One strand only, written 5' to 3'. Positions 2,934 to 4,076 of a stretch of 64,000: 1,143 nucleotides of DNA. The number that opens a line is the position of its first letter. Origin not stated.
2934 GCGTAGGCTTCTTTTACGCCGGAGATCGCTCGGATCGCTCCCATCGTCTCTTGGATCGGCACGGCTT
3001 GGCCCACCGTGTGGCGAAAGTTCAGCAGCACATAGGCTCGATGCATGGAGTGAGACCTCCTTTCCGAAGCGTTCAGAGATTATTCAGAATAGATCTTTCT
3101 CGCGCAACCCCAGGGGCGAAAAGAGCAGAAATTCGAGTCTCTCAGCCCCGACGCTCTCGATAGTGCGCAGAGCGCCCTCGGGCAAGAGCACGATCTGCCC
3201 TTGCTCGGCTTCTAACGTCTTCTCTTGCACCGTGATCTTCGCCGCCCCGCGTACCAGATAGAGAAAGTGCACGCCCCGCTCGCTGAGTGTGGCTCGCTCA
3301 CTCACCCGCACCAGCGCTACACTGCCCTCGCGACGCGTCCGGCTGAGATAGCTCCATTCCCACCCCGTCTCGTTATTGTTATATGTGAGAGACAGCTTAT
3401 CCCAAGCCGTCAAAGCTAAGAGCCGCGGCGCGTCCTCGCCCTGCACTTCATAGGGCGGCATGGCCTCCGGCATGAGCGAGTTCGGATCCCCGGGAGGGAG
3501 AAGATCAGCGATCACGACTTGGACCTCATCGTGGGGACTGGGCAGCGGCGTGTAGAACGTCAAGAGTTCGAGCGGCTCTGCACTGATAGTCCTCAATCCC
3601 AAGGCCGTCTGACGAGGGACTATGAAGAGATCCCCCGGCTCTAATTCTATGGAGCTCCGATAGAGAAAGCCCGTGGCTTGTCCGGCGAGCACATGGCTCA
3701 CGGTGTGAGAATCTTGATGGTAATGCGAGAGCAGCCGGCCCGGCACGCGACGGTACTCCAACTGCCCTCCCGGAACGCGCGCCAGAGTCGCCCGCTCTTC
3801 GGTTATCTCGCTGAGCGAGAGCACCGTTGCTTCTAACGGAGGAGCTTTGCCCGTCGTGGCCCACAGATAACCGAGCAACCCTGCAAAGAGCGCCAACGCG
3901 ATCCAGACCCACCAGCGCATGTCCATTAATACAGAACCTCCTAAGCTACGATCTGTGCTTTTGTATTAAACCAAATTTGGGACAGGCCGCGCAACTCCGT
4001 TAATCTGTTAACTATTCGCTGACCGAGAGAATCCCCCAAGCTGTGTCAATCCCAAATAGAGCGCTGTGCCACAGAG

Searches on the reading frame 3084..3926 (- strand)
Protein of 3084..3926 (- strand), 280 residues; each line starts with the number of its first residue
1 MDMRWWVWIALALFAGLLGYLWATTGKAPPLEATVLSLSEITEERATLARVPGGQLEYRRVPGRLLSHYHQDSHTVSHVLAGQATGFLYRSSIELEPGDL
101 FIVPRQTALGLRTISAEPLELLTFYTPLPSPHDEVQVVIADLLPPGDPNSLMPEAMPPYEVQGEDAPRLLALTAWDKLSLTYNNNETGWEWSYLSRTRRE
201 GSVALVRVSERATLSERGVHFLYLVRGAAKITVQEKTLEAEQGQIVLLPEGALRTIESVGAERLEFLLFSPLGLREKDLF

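Call 94: search_protein_families(library=pfam, proteins=[window:3084-3926:-], max_evalue=0.00001)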
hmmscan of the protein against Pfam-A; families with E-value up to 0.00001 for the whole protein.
window:3084-3926:- (280 aa): 3 families
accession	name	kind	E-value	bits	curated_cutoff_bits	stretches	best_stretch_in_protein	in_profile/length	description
PF07883.17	Cupin_2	-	8.3e-13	48.3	27.2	0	67-124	13-69/70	Cupin domain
PF02311.25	AraC_binding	-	1.8e-07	31.4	21.1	0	219-266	24-71/135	AraC-like ligand binding domain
PF12852.13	Cupin_6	-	7.1e-06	26.3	26.7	0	204-258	27-76/183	Cupin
